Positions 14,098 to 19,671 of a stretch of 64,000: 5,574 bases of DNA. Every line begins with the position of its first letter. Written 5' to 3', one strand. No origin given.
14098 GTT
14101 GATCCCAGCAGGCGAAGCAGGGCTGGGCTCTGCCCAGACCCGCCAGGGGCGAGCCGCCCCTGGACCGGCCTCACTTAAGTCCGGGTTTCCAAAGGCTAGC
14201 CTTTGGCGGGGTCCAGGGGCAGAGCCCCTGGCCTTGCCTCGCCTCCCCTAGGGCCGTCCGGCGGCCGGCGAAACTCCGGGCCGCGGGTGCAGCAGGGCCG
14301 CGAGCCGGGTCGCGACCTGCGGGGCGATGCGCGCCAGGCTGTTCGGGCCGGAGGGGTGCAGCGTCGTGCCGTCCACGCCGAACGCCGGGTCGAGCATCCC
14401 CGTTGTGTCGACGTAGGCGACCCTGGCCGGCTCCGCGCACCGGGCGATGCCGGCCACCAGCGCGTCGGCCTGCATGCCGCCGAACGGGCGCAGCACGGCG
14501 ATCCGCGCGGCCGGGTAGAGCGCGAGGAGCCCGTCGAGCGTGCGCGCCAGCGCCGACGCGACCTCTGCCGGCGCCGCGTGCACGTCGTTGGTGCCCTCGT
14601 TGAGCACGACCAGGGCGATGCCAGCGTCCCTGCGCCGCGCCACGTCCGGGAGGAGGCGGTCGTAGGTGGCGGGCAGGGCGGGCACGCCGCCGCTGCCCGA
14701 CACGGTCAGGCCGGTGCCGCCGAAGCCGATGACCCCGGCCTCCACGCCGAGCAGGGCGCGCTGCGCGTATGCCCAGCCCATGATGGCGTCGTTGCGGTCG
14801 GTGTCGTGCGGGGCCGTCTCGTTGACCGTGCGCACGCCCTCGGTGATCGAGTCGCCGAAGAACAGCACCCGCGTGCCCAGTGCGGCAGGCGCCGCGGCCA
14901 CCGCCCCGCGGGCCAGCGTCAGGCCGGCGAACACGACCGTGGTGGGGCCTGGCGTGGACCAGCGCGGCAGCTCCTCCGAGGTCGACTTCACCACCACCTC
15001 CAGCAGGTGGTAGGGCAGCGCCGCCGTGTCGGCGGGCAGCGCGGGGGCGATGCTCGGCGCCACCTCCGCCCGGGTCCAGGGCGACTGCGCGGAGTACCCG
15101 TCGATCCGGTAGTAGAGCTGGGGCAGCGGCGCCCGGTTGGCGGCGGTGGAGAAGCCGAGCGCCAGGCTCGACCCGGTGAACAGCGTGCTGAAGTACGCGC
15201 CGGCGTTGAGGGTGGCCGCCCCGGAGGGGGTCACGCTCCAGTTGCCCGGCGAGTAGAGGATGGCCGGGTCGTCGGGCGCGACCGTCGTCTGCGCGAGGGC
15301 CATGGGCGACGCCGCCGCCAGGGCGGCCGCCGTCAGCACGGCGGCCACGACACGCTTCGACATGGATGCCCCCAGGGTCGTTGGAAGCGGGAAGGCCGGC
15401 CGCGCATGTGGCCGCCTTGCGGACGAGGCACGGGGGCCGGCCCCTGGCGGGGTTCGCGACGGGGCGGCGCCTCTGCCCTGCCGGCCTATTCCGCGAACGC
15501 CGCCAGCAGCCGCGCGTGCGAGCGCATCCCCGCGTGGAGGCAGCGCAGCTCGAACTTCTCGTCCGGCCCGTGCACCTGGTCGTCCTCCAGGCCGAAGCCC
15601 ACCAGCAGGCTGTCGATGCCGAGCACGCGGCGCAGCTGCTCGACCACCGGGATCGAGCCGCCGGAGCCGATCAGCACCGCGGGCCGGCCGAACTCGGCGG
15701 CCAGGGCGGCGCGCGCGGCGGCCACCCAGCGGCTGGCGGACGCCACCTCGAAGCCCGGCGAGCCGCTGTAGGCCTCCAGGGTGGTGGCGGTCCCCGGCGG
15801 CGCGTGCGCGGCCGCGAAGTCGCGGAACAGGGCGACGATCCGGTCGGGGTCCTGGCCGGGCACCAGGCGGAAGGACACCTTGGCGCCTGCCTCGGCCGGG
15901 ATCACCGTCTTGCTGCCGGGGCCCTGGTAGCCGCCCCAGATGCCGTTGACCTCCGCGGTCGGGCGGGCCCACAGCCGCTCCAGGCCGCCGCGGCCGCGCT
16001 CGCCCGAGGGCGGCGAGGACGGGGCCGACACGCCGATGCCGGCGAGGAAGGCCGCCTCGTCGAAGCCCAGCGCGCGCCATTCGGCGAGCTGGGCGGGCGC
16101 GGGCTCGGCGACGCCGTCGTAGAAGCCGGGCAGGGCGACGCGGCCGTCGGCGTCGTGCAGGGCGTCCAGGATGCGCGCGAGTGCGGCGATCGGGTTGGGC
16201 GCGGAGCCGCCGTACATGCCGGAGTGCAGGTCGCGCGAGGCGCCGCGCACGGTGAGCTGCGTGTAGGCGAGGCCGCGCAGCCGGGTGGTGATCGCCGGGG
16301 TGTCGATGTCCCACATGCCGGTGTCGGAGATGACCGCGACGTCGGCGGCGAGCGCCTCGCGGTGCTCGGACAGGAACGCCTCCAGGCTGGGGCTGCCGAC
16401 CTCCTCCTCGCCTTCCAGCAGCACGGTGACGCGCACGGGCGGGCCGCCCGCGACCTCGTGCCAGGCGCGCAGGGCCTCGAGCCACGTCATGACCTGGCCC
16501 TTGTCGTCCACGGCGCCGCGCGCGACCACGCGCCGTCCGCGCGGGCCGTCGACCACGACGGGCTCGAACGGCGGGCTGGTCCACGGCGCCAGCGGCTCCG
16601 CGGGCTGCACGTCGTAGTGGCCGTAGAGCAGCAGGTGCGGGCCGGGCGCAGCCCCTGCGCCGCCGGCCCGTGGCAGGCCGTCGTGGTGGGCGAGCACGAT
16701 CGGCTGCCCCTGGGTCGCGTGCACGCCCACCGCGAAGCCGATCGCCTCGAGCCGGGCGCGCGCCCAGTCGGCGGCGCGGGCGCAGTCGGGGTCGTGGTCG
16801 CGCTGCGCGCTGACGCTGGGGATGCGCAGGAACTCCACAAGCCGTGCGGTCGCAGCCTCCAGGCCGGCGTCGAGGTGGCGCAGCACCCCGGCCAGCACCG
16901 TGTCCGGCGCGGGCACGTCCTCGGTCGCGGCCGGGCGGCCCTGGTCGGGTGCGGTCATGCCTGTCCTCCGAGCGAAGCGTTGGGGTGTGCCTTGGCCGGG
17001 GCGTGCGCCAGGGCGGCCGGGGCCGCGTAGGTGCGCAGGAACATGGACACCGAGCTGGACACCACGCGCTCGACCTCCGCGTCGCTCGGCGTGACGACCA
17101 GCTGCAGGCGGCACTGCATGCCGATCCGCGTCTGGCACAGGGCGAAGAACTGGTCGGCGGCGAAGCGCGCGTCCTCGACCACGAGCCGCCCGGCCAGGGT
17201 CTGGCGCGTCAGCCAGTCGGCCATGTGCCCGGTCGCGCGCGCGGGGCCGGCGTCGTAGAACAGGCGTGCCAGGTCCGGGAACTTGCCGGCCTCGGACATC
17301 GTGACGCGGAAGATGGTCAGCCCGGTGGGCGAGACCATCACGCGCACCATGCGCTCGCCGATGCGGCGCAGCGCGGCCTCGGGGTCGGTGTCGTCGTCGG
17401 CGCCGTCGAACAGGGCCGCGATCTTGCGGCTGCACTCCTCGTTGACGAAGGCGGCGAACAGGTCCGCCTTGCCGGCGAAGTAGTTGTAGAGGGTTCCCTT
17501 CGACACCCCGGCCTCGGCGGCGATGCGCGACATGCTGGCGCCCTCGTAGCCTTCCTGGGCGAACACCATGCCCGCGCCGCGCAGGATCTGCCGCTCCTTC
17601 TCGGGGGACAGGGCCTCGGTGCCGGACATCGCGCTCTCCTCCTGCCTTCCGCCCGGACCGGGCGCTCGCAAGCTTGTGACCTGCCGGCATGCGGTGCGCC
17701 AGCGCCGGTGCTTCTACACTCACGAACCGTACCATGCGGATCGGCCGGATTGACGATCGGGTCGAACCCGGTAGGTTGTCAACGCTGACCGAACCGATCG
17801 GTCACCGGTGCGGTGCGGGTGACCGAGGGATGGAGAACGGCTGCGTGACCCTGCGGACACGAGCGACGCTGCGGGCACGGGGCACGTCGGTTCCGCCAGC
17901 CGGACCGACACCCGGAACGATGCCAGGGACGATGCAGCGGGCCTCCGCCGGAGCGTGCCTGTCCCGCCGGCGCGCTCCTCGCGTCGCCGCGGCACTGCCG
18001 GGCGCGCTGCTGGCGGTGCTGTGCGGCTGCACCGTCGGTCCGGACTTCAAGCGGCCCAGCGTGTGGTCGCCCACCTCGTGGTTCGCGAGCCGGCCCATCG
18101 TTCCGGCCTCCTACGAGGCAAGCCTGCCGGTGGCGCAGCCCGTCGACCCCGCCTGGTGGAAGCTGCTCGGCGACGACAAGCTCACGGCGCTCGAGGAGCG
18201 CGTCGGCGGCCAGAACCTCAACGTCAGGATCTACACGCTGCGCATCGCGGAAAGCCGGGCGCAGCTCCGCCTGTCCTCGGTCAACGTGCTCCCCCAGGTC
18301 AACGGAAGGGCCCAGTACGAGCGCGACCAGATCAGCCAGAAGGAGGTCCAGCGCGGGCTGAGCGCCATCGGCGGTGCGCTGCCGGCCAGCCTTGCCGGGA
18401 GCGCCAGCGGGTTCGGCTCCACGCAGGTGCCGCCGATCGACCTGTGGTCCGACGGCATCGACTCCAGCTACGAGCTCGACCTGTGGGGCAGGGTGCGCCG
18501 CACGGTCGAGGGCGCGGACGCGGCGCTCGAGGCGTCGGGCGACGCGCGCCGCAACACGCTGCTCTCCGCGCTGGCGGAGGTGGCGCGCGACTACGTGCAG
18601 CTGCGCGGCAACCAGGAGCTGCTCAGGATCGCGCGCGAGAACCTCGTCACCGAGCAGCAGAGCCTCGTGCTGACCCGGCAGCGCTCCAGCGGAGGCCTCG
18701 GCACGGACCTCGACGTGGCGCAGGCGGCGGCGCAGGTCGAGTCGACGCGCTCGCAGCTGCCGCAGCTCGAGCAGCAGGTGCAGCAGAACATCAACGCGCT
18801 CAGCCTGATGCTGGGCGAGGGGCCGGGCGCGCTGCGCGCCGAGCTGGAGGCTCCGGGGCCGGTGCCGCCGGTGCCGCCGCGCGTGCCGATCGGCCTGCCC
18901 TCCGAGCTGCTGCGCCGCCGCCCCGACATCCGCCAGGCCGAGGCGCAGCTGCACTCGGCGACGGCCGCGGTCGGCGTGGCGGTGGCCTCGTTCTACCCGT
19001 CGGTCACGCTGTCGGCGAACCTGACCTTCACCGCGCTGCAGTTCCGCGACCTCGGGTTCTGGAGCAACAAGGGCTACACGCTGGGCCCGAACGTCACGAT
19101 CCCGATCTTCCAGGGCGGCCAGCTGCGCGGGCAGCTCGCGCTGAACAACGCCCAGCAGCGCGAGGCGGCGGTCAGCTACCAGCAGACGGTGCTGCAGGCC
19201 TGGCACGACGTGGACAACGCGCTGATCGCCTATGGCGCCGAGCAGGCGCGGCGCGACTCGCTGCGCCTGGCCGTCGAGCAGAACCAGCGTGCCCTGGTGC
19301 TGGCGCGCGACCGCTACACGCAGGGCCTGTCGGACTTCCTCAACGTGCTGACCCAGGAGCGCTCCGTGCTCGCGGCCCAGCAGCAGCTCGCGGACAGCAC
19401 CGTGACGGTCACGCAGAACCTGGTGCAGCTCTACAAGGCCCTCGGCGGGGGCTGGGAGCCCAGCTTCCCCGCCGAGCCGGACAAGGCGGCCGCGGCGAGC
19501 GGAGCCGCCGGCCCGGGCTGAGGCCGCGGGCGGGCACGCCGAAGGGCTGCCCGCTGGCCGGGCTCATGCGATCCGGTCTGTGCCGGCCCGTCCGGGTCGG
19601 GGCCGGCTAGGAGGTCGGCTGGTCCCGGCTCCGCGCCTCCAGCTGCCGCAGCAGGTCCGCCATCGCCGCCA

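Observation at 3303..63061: Mosaic two-armed palindromic element occupies 15 intergenic regions (about one per 4 kb)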

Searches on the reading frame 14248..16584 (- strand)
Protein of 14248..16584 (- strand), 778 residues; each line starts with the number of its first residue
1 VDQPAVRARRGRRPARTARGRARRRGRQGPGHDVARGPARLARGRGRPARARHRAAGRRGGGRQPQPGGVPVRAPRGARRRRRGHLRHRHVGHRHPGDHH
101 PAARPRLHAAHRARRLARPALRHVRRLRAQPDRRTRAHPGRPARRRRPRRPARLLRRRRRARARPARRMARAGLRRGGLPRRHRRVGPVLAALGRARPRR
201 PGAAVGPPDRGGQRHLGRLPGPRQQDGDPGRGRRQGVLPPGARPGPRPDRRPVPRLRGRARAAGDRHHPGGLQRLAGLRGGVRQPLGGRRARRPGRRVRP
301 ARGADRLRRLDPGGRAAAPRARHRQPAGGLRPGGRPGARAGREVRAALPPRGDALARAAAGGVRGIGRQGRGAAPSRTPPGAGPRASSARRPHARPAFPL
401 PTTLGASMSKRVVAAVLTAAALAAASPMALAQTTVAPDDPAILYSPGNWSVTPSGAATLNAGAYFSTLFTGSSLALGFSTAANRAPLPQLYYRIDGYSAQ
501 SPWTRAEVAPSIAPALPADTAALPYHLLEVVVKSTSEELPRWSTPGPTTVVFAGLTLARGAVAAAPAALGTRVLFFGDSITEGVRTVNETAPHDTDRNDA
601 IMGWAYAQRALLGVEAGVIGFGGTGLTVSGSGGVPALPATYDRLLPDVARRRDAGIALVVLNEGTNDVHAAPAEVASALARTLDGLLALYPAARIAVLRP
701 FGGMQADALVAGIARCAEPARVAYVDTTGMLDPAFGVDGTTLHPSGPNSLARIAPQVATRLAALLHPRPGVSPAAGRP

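Call 10: search_protein_families(library=pfam, proteins=[window:14248-16584:-])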
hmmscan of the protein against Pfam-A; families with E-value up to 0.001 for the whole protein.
window:14248-16584:- (778 aa): 1 family
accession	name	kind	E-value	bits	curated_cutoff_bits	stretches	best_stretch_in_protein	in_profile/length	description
PF00657.28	Lipase_GDSL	-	0.00086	19.9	23.6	0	573-693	1-117/208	GDSL-like Lipase/Acylhydrolase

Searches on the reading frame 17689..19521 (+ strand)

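Call 10: search_protein_families(library=pfam, proteins=[window:17689-19521:+])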
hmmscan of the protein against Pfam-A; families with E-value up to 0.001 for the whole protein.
window:17689-19521:+ (610 aa): 1 family
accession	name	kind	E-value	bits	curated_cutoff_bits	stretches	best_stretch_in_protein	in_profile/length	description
PF02321.23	OEP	-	6.8e-38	130.8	22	2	406-586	7-187/187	Outer membrane efflux protein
